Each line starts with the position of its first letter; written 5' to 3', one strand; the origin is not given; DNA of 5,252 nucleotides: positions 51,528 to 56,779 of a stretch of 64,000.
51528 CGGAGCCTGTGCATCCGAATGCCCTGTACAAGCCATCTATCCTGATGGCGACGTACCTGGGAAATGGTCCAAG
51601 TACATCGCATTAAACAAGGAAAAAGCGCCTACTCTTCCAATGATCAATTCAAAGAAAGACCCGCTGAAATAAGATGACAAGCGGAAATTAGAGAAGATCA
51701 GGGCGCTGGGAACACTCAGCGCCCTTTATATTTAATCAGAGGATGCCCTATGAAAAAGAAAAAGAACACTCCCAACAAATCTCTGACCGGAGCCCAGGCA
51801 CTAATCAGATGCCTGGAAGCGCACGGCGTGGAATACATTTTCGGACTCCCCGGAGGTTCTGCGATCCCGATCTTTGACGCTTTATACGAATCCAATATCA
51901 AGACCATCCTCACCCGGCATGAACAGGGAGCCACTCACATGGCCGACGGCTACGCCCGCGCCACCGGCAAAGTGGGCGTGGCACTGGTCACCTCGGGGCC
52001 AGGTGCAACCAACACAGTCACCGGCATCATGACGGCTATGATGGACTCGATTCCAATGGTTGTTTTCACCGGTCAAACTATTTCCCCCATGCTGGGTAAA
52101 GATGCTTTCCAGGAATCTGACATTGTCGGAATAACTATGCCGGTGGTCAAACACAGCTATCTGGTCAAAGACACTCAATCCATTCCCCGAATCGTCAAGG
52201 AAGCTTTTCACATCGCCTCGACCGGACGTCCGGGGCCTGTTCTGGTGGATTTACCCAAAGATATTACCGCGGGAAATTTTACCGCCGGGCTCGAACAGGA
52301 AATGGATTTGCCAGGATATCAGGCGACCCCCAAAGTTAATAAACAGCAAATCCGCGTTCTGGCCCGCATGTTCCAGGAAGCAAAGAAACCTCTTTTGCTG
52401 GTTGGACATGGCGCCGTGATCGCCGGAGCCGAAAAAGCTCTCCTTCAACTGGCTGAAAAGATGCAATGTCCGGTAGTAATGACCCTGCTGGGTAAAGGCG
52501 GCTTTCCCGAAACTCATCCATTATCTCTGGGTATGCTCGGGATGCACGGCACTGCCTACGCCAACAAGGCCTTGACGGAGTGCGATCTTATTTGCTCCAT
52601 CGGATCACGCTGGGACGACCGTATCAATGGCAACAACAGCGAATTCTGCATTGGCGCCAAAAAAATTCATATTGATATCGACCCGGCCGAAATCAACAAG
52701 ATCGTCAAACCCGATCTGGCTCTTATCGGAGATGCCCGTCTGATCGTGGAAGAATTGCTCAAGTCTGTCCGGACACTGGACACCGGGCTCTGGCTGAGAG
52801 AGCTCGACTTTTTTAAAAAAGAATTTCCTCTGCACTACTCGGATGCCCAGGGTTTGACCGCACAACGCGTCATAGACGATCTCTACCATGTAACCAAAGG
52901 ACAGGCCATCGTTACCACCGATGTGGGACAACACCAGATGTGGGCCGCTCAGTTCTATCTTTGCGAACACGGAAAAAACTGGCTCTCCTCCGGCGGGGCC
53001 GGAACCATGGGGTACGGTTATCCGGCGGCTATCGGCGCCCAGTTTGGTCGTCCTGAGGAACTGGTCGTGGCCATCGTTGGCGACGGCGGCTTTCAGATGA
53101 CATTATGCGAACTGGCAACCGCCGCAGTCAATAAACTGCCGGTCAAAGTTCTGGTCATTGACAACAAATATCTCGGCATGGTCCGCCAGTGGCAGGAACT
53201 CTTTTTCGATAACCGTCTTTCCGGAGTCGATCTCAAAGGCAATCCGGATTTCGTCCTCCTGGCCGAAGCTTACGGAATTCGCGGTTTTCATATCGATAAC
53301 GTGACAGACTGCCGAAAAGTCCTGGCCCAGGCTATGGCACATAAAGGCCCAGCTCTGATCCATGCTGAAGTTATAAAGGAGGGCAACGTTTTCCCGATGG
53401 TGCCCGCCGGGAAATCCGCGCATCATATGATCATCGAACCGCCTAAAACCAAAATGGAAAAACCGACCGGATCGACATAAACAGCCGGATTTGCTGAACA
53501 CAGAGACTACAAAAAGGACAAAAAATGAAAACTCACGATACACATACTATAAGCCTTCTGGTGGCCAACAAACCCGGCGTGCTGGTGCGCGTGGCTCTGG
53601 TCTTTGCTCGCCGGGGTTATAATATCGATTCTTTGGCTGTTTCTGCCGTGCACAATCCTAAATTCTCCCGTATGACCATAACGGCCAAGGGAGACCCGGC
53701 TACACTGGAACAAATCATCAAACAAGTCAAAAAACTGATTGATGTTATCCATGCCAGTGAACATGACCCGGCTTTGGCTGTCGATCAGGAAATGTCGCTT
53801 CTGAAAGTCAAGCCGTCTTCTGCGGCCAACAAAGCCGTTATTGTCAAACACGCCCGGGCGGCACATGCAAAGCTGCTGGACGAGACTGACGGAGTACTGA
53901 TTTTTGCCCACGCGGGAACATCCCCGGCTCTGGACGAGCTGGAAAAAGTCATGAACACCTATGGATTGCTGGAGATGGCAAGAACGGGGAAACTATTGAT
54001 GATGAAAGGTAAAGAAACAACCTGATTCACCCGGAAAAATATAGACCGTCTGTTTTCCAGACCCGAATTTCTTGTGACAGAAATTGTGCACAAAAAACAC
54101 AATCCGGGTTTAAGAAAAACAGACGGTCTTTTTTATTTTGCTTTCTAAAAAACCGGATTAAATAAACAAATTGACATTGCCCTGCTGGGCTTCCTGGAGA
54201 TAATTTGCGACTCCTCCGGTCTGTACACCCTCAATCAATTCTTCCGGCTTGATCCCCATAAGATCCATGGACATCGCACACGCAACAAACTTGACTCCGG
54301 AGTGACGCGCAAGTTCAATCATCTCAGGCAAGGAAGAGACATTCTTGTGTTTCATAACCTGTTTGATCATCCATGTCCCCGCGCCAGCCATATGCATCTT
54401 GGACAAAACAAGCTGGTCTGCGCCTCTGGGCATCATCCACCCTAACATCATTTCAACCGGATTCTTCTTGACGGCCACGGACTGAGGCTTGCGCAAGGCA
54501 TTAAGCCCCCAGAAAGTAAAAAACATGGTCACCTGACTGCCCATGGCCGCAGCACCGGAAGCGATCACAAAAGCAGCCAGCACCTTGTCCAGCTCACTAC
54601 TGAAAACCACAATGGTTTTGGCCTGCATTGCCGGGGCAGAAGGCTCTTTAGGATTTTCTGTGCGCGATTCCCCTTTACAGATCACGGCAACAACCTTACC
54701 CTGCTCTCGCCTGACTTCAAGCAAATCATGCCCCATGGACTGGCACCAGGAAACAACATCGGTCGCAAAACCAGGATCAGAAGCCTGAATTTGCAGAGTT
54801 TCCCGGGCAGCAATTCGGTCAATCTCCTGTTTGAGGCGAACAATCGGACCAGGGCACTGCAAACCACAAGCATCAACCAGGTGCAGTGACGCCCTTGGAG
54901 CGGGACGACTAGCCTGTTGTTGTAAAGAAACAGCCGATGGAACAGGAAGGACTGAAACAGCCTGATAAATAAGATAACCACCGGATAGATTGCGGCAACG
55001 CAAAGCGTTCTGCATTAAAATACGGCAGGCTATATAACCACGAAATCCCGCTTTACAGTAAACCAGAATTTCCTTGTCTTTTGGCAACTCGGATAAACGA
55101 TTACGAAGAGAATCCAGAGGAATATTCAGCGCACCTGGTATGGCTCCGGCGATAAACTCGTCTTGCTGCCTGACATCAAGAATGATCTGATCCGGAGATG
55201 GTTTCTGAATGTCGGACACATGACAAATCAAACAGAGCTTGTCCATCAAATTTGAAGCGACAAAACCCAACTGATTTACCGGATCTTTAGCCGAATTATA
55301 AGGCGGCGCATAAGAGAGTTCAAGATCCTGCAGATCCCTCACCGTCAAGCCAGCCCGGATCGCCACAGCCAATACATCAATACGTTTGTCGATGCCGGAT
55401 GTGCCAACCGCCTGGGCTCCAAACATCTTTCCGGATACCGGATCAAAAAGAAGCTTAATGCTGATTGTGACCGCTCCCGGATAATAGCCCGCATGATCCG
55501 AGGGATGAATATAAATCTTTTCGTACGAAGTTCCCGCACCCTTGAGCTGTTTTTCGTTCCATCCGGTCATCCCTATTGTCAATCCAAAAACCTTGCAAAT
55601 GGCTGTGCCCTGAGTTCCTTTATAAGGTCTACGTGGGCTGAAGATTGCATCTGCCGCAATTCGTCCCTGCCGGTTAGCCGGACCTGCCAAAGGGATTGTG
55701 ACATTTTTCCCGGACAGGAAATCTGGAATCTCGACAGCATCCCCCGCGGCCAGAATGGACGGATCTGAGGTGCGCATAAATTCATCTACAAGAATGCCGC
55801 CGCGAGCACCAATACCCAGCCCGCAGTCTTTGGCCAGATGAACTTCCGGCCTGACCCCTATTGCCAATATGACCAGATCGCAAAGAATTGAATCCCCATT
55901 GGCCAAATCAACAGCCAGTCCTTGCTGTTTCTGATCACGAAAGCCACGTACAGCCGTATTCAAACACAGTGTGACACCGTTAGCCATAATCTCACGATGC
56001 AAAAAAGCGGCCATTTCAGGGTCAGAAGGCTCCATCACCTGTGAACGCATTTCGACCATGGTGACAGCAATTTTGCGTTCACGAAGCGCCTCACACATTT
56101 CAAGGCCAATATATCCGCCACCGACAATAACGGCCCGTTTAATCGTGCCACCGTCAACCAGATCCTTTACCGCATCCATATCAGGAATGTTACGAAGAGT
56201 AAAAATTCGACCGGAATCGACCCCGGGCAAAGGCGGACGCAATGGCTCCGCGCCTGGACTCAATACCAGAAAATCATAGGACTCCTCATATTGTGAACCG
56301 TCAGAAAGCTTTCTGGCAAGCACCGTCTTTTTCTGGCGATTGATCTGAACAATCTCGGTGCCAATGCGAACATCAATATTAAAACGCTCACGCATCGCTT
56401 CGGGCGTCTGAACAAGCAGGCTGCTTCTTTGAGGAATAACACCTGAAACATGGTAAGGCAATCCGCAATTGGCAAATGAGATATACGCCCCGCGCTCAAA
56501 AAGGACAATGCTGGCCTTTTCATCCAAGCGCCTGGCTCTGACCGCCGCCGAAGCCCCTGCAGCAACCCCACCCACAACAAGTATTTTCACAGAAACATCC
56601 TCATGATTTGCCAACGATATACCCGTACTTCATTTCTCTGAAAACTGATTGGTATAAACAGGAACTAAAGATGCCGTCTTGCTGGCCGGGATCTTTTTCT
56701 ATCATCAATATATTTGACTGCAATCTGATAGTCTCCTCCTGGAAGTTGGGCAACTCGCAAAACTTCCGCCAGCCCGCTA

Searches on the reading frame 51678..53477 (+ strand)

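Call 38: search_protein_families(library=pfam, proteins=[window:51678-53477:+], max_evalue=0.0001)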
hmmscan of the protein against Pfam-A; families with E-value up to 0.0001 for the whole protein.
window:51678-53477:+ (600 aa): 3 families
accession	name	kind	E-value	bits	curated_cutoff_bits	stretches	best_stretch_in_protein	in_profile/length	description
PF02775.26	TPP_enzyme_C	-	8.9e-53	178.6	21.9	1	415-562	1-150/151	Thiamine pyrophosphate enzyme, C-terminal TPP binding domain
PF00205.28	TPP_enzyme_M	-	1.6e-46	157.9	30.4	1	226-360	2-137/137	Thiamine pyrophosphate enzyme, central domain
PF02776.23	TPP_enzyme_N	-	4.4e-46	156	26.8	1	37-151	2-118/119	Thiamine pyrophosphate enzyme, N-terminal TPP binding domain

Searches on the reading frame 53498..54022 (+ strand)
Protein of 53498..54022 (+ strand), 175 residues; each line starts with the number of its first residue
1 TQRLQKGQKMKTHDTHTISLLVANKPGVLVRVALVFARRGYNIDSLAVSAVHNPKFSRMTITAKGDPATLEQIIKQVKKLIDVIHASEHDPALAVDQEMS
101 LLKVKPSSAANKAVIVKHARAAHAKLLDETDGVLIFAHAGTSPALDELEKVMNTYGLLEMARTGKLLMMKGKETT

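Call 38: search_protein_families(library=pfam, proteins=[window:53498-54022:+], max_evalue=0.0001)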
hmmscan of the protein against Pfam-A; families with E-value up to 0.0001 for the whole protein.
window:53498-54022:+ (175 aa): 4 families
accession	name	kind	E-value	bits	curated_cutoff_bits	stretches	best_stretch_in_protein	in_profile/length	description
PF22629.2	ACT_AHAS_ss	-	1.1e-23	83.6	27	1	18-84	1-66/67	AHAS small subunit-like ACT domain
PF13710.12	ACT_5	-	3.9e-15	55.8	27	1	25-85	2-61/62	ACT domain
PF01842.31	ACT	-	1.3e-13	50.9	27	1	16-81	1-65/66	ACT domain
PF10369.15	ALS_ss_C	-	6.1e-13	49.1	23.2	1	97-170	1-73/74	Small subunit of acetolactate synthase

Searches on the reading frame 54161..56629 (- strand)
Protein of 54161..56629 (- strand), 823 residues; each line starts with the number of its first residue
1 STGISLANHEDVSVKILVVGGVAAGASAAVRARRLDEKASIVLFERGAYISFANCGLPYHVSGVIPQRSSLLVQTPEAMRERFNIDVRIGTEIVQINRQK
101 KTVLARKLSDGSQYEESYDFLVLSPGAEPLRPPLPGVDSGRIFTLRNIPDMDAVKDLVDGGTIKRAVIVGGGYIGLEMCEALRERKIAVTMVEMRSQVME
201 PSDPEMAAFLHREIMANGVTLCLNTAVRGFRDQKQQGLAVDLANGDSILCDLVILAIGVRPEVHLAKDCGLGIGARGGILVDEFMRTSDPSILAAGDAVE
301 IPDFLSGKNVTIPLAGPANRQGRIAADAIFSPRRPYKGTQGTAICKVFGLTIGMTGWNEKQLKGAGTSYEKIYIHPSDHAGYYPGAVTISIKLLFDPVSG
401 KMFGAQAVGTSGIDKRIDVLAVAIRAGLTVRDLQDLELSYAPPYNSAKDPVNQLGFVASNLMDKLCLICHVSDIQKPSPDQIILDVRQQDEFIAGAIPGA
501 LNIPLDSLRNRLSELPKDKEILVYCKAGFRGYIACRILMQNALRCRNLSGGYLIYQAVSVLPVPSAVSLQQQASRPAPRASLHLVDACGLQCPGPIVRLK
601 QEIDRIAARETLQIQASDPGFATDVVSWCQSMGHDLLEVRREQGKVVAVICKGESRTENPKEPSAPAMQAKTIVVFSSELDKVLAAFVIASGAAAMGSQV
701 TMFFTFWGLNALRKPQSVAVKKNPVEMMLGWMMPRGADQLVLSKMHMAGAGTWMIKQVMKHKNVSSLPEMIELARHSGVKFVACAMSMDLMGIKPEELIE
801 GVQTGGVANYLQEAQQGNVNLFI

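Call 38: search_protein_families(library=pfam, proteins=[window:54161-56629:-], max_evalue=0.0001)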
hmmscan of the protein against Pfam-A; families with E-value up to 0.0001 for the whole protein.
window:54161-56629:- (823 aa): 11 families
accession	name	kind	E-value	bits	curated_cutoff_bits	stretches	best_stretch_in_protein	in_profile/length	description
PF13686.11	DrsE_2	-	4.9e-62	208.9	25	1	670-822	3-156/156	DsrE/DsrF/DrsH-like family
PF07992.20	Pyr_redox_2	-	6.6e-60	203.4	26.1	1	15-309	2-278/291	Pyridine nucleotide-disulphide oxidoreductase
PF01206.22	TusA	-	2.5e-18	66.1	28.6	1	585-652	3-70/70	Sulfurtransferase TusA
PF00070.33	Pyr_redox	-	1.2e-15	58.2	22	1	165-235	1-71/82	Pyridine nucleotide-disulphide oxidoreductase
PF00581.25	Rhodanese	-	6.4e-14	52.7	22.2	1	479-552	12-96/102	Rhodanese-like domain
PF02852.28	Pyr_redox_dim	-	2.6e-13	50.6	25.3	1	343-445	2-103/110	Pyridine nucleotide-disulphide oxidoreductase, dimerisation domain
PF02635.20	DsrE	-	1.1e-08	35.7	22.7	1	683-817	17-110/116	DsrE/DsrF-like family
PF01266.30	DAO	-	1.5e-07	31.7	27.9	0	205-261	150-206/353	FAD dependent oxidoreductase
PF13738.12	Pyr_redox_3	-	3.1e-06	27.1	30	0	164-283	165-291/305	Pyridine nucleotide-disulphide oxidoreductase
PF13450.12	NAD_binding_8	-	4.2e-06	27.4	21.9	0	168-197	1-30/68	NAD(P)-binding Rossmann-like domain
PF03486.20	HI0933_like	-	2e-05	24.6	50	0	206-259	111-164/244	HI0933-like protein Rossmann domain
